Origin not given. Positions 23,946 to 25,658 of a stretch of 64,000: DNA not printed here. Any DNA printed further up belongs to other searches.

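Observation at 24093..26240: CHD1-derived gene with intact double chromodomain but all three SNF2 ATPase motifs (I, II, III) replaced and no helicase-C half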

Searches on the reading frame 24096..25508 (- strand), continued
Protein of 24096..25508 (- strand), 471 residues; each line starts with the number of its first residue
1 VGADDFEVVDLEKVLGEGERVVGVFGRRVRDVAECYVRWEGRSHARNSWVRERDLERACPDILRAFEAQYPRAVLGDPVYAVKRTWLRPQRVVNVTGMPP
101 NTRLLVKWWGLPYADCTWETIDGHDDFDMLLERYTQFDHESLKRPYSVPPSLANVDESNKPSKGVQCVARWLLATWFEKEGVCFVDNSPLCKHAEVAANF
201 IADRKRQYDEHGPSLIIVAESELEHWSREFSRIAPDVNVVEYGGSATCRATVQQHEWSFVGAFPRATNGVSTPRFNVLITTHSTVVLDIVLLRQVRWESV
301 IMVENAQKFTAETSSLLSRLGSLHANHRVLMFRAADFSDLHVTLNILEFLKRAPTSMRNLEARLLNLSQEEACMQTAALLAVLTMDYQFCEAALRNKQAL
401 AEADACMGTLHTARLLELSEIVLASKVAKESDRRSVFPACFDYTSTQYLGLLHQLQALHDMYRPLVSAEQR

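Call 41: search_protein_families(library=pfam, proteins=[P0137, P0139, P0141, P0143, P0144, P0145], max_evalue=0.0001)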
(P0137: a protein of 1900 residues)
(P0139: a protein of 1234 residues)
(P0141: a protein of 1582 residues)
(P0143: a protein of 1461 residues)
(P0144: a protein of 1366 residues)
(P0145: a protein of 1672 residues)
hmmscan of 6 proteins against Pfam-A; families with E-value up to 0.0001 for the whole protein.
P0137 (1900 aa): 11 families
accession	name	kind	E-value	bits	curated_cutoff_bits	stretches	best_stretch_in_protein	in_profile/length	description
PF00176.29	SNF2-rel_dom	-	4e-82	276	24.9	1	299-581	1-290/290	SNF2-related domain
PF06461.17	CHDII_SANT-like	-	8.2e-30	103.9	28.8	1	933-1067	5-133/138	CHD subfamily II, SANT-like domain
PF00271.37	Helicase_C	-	1.2e-24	87.1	23.5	1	608-718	5-110/110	Helicase conserved C-terminal domain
PF00385.30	Chromo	-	1e-17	64.2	25.1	2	205-255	3-52/53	Chromo (CHRromatin Organisation MOdifier) domain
PF11496.14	HDA2-3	-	3.3e-13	49.9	27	1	532-749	7-240/278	Class II histone deacetylase complex subunits 2 and 3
PF00628.35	PHD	-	5.4e-09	36.4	24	1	57-98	1-47/47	PHD-finger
PF08074.17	CHDCT2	-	8.7e-09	36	27.7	1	1087-1184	4-81/146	CHDCT2 (NUC038) domain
PF06465.18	DUF1087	-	4.4e-08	33.6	22.8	1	830-881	3-59/63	CHD subfamily II, DUF1087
PF04851.21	ResIII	-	1.2e-07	32.2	22.5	1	296-464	4-162/164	Type III restriction enzyme, res subunit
PF23588.3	HTH_CHD1_Hrp3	-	7e-06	26.4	27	1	1085-1124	18-57/83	ATP-dependent helicase CHD1-2/hrp3 HTH domain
PF23011.2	PHD-1st_NSD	-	1.2e-05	25.8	27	1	54-98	5-48/49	Histone-lysine N-methyltransferase NSD-like, PHD zinc finger 1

P0139 (1234 aa): 6 families
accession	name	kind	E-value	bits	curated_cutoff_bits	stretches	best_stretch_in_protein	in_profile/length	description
PF00176.29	SNF2-rel_dom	-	4.4e-85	285.7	24.9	1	293-581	1-290/290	SNF2-related domain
PF00271.37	Helicase_C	-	4.5e-24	85.3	23.5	1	610-723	2-110/110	Helicase conserved C-terminal domain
PF11496.14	HDA2-3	-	6.9e-12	45.6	27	1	554-750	46-236/278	Class II histone deacetylase complex subunits 2 and 3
PF00385.30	Chromo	-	3.3e-10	40.2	25.1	1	213-259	2-51/53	Chromo (CHRromatin Organisation MOdifier) domain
PF00270.35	DEAD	-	1.9e-07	31.4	26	1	305-463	11-163/167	DEAD/DEAH box helicase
PF04851.21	ResIII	-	4e-07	30.5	22.5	1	290-460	4-163/164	Type III restriction enzyme, res subunit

P0141 (1582 aa): 10 families
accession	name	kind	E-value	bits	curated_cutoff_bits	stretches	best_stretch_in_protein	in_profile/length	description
PF00176.29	SNF2-rel_dom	-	6.6e-83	278.6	24.9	1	529-821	1-290/290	SNF2-related domain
PF06461.17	CHDII_SANT-like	-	2.7e-29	102.2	28.8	1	1174-1296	9-130/138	CHD subfamily II, SANT-like domain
PF00271.37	Helicase_C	-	3.5e-25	88.8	23.5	1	855-968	2-110/110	Helicase conserved C-terminal domain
PF08074.17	CHDCT2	-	7.1e-17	62.3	27.7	2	1433-1528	49-143/146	CHDCT2 (NUC038) domain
PF00385.30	Chromo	-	5.4e-15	55.5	25.1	1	442-491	2-53/53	Chromo (CHRromatin Organisation MOdifier) domain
PF11496.14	HDA2-3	-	2e-12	47.3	27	1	764-987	3-228/278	Class II histone deacetylase complex subunits 2 and 3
PF06465.18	DUF1087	-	9.6e-11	42.1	22.8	1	1083-1138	2-57/63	CHD subfamily II, DUF1087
PF04851.21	ResIII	-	1e-07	32.5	22.5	1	526-699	4-162/164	Type III restriction enzyme, res subunit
PF23588.3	HTH_CHD1_Hrp3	-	1.6e-07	31.7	27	1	1351-1388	20-57/83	ATP-dependent helicase CHD1-2/hrp3 HTH domain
PF00270.35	DEAD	-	9.8e-05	22.6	26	0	543-704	13-164/167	DEAD/DEAH box helicase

P0143 (1461 aa): 7 families
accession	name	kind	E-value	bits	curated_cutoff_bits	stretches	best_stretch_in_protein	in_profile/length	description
PF00176.29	SNF2-rel_dom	-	4.7e-73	246.2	24.9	1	366-660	1-289/290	SNF2-related domain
PF00271.37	Helicase_C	-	7.5e-26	91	23.5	1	685-798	2-110/110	Helicase conserved C-terminal domain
PF06461.17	CHDII_SANT-like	-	2.3e-21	76.5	28.8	1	1083-1198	18-129/138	CHD subfamily II, SANT-like domain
PF00385.30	Chromo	-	2.7e-18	66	25.1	1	278-324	2-52/53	Chromo (CHRromatin Organisation MOdifier) domain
PF11496.14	HDA2-3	-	1.3e-13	51.2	27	1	629-827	31-238/278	Class II histone deacetylase complex subunits 2 and 3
PF00628.35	PHD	-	1.3e-10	41.6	24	1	75-116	1-47/47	PHD-finger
PF06465.18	DUF1087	-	9.5e-07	29.3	22.8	1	989-1025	19-55/63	CHD subfamily II, DUF1087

P0144 (1366 aa): 11 families
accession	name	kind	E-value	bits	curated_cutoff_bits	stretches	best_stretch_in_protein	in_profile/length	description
PF00176.29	SNF2-rel_dom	-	4e-84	282.6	24.9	1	297-597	1-290/290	SNF2-related domain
PF00271.37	Helicase_C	-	5.2e-27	94.7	23.5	1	621-734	2-110/110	Helicase conserved C-terminal domain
PF06461.17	CHDII_SANT-like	-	1.8e-22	80.1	28.8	1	918-1044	4-126/138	CHD subfamily II, SANT-like domain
PF00385.30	Chromo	-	1.8e-18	66.6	25.1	2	211-257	2-52/53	Chromo (CHRromatin Organisation MOdifier) domain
PF11496.14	HDA2-3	-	1.6e-17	64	27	1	539-767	4-242/278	Class II histone deacetylase complex subunits 2 and 3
PF04851.21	ResIII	-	8.4e-12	45.7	22.5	1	294-470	4-162/164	Type III restriction enzyme, res subunit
PF00628.35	PHD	-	3.1e-10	40.3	24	1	16-57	4-47/47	PHD-finger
PF08074.17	CHDCT2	-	4.9e-09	36.8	27.7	1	1066-1161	3-81/146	CHDCT2 (NUC038) domain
PF23011.2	PHD-1st_NSD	-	1.2e-07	32.2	27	1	11-57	3-48/49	Histone-lysine N-methyltransferase NSD-like, PHD zinc finger 1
PF06465.18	DUF1087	-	1.8e-06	28.4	22.8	1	849-891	19-59/63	CHD subfamily II, DUF1087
PF23588.3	HTH_CHD1_Hrp3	-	3.6e-05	24.1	27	1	1062-1100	15-53/83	ATP-dependent helicase CHD1-2/hrp3 HTH domain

P0145 (1672 aa): 11 families
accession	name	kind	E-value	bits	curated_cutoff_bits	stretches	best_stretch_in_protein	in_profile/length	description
PF00176.29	SNF2-rel_dom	-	1.2e-72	244.9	24.9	1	368-645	2-290/290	SNF2-related domain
PF00385.30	Chromo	-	2.7e-27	94.9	25.1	2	278-326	2-52/53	Chromo (CHRromatin Organisation MOdifier) domain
PF00271.37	Helicase_C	-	9.2e-24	84.3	23.5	1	670-783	2-110/110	Helicase conserved C-terminal domain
PF00628.35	PHD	-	2.6e-13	50.2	24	1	30-71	1-47/47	PHD-finger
PF00515.34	TPR_1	-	2.3e-10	40.2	27.8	0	1484-1515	3-34/34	Tetratricopeptide repeat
PF11496.14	HDA2-3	-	2.4e-10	40.5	27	1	593-824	4-255/278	Class II histone deacetylase complex subunits 2 and 3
PF13414.12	TPR_11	-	2.5e-09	37.1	26.8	0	1455-1496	1-42/42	TPR repeat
PF04851.21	ResIII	-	3.8e-09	37.1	22.5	1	363-529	3-162/164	Type III restriction enzyme, res subunit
PF13431.12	TPR_17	-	9.6e-09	35.3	24.4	0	1505-1537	2-34/34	Tetratricopeptide repeat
PF07719.23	TPR_2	-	1.2e-08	34.8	27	0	1516-1538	1-23/34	Tetratricopeptide repeat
PF06465.18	DUF1087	-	4e-08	33.7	22.8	1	904-946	16-58/63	CHD subfamily II, DUF1087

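Call 45: find_homologous_proteins(query=A3, max_evalue=1e-20)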
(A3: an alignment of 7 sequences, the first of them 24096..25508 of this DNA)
Query A3 (7 sequences) (471 aa, profile of the alignment): 27 proteins with E <= 1e-20 among 8000 candidates.
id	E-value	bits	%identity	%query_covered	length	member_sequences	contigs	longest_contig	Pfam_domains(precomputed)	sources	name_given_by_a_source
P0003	4.8e-237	805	99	100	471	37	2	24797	PF00176.30,PF00385.31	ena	-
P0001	1.8e-235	800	99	100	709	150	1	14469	PF00176.30,PF00385.31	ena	-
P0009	6.4e-234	795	56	97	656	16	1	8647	PF00176.30,PF00385.31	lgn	-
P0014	3.6e-231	786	56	97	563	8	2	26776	PF00176.30,PF00385.31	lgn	-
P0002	2.7e-230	783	93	100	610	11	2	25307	PF00176.30,PF00385.31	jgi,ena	-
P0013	3.6e-230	782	56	97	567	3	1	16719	PF00176.30,PF00385.31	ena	-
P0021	4.8e-230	782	54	98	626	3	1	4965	PF00176.30,PF00385.31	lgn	-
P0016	1.2e-229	781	56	98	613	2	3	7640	PF00176.30,PF00385.31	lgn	-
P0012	1.8e-227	774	56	97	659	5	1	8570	PF00176.30,PF00385.31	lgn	-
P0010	7.9e-227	771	57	97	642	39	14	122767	PF00176.30,PF00385.31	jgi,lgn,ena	-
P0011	1.9e-225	767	57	97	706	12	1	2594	PF00176.30,PF00385.31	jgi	-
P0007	2.0e-219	747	60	98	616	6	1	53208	PF00176.30,PF00385.31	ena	-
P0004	1.9e-218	744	82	100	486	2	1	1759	PF00176.30,PF00385.31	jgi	jgi:hypothetical protein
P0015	2.6e-210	717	54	97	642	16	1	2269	PF00176.30,PF00385.31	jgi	-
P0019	6.4e-210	716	54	97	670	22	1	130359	PF00176.30,PF00385.31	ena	-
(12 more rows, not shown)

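Call 51: search_protein_families(library=pfam, proteins=[P0180, P0133, P0131], max_evalue=0.01)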
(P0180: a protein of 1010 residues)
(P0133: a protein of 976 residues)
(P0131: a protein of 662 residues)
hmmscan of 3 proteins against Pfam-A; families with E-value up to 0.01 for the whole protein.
P0180 (1010 aa): 2 families
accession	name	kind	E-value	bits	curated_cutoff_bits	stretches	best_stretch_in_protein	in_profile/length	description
PF00385.30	Chromo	-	3.2e-21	75.4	25.1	2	389-436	1-50/53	Chromo (CHRromatin Organisation MOdifier) domain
PF13771.12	zf-HC5HC2H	-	9.4e-06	26.2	29.1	1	250-336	1-90/91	PHD-like zinc-binding domain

P0133 (976 aa): 1 family
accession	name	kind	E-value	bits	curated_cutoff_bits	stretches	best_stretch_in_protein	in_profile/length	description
PF00176.29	SNF2-rel_dom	-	3.5e-12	46.5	24.9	2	59-119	37-99/290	SNF2-related domain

P0131 (662 aa): 1 family
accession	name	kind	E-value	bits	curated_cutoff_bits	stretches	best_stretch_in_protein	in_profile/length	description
PF00176.29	SNF2-rel_dom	-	4.6e-08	32.9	24.9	1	272-392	42-133/290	SNF2-related domain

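Call 71: predict_structure(alignment_id=A5)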
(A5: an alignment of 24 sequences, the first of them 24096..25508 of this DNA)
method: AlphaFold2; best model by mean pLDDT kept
length: 471 residues; sequences in the alignment: 24
mean_pLDDT: 70.1   pTM: 0.74
mean pLDDT of the five models: 70.1, 69.3, 66.9, 65.9, 61.2
residues with pLDDT >= 90: 58; 70-90: 224; 50-70: 77; < 50: 112
segments of 3 or more residues with pLDDT < 50: 1-4, 74-78, 140-144, 149-152, 154-158, 260-270, 353-356, 399-471
pLDDT, mean of each block of 10 residues (from residue 1): 60 89 84 87 81 92 83 52 76 84 87 86 82 70 50 50 78 75 79 91 84 91 88 85 82 74 37 83 89 89 82 83 89 71 76 52 60 56 66 55 40 41 31 32 44 44 35 31
secondary structure, 60 per line:
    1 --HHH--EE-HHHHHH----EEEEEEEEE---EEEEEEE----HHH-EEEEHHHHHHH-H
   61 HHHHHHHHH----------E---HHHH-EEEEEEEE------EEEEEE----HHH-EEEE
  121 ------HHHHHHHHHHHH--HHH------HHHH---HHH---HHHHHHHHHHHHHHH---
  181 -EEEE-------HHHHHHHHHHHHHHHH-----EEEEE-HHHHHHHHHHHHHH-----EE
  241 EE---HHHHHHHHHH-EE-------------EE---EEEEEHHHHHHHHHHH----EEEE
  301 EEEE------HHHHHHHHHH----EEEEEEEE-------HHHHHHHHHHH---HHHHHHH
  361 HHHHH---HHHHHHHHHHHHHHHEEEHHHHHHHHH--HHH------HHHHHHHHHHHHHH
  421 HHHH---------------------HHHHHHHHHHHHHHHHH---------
elements in order: H11-16 E21-29 E33-39 E48-51 H52-58 H60-69 H84-87 E89-96 E103-108 E117-120 H127-138 H150-153 H163-177 E182-185 H193-208 E214-218 H220-233 E239-242 H246-255 E277-281 H282-292 E297-304 H311-320 E325-332 H340-350 H354-365 H369-383 E384-386 H387-395 H407-424 H446-462

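Call 76: fold_search(model_id=the predicted structure, library=pdb)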
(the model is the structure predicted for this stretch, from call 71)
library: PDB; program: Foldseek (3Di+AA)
matches with E <= 10: 1546; with E <= 0.001: 157
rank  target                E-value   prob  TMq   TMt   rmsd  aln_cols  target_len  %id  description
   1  6ryr_W                6.2e-19  1.00  0.55  0.38  20.2       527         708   19  Nucleosome-CHD4 complex structure (single CHD4 copy) (released 2020-07-15)
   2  9gd3_W                2.3e-17  1.00  0.50  0.29  18.6       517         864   15  Structure of a mononucleosome bound by one copy of Chd1 with the DBD on the exit-side DNA. (released 2024-09-18)
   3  9r5s_W                1.9e-16  1.00  0.49  0.36  25.9       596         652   15  Structural characterisation of chromatin remodelling intermediates supports linker DNA dependent product inhibition as (released 2026-01-28)
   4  9n6h_K                6.0e-16  1.00  0.52  0.33  16.1       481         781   16  2.54 A S.cerevisiae Chd1[L886G/L889G/L891G]-nucleosome 1:1 complex (released 2025-06-11)
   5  7tn2_W                9.9e-16  1.00  0.51  0.28  21.4       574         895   15  Composite model of a Chd1-nucleosome complex in the nucleotide-free state derived from 2.3A and 2.7A Cryo-EM maps (released 2022-03-02)
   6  9n6k_K                1.8e-15  1.00  0.52  0.26  10.8       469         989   17  2.88 A S.cerevisiae Chd1[L886G/L889G/L891G]-nucleosome 2:1 complex with DNA-binding domain (released 2025-06-11)
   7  9n6k_L                3.9e-15  1.00  0.51  0.32  19.4       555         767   15  2.88 A S.cerevisiae Chd1[L886G/L889G/L891G]-nucleosome 2:1 complex with DNA-binding domain (released 2025-06-11)
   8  9gd1_W                6.8e-15  1.00  0.49  0.29  26.5       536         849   16  Structure of Chd1 bound to a hexasome-nucleosome complex with a dyad-to-dyad distance of 103 bp. (released 2024-09-18)
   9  9n6i_L                2.0e-14  1.00  0.50  0.32  11.2       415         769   19  2.61 A S.cerevisiae Chd1[L886G/L889G/L891G]-nucleosome 2:1 complex (released 2025-06-11)
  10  6ftx_W                2.9e-14  1.00  0.48  0.28  20.5       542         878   16  Structure of the chromatin remodelling enzyme Chd1 bound to a ubiquitinylated nucleosome (released 2018-08-08)
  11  3mwy                  3.2e-14  1.00  0.54  0.38  21.6       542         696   16  Crystal structure of the chromodomain-ATPase portion of the yeast Chd1 chromatin remodeler (released 2010-09-29)
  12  5o9g_W                3.4e-14  1.00  0.51  0.30  19.6       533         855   16  Structure of nucleosome-Chd1 complex (released 2017-10-11)
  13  7nkx_W                3.6e-14  1.00  0.52  0.40   9.2       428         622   16  RNA polymerase II-Spt4/5-nucleosome-Chd1 structure (released 2021-08-25)
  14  9ear_W                4.3e-14  1.00  0.53  0.38  21.7       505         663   18  CHD1-nucleosome complex (closed state) (released 2025-05-07)
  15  9gd2_W                7.4e-14  1.00  0.51  0.38  18.8       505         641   15  Structure of Chd1 bound to a dinucleosome with a dyad-to-dyad distance of 103 bp. (released 2024-09-18)
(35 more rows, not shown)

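Call 80: find_encoding_contigs(protein=P0109, flank=5000, max_places=3)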
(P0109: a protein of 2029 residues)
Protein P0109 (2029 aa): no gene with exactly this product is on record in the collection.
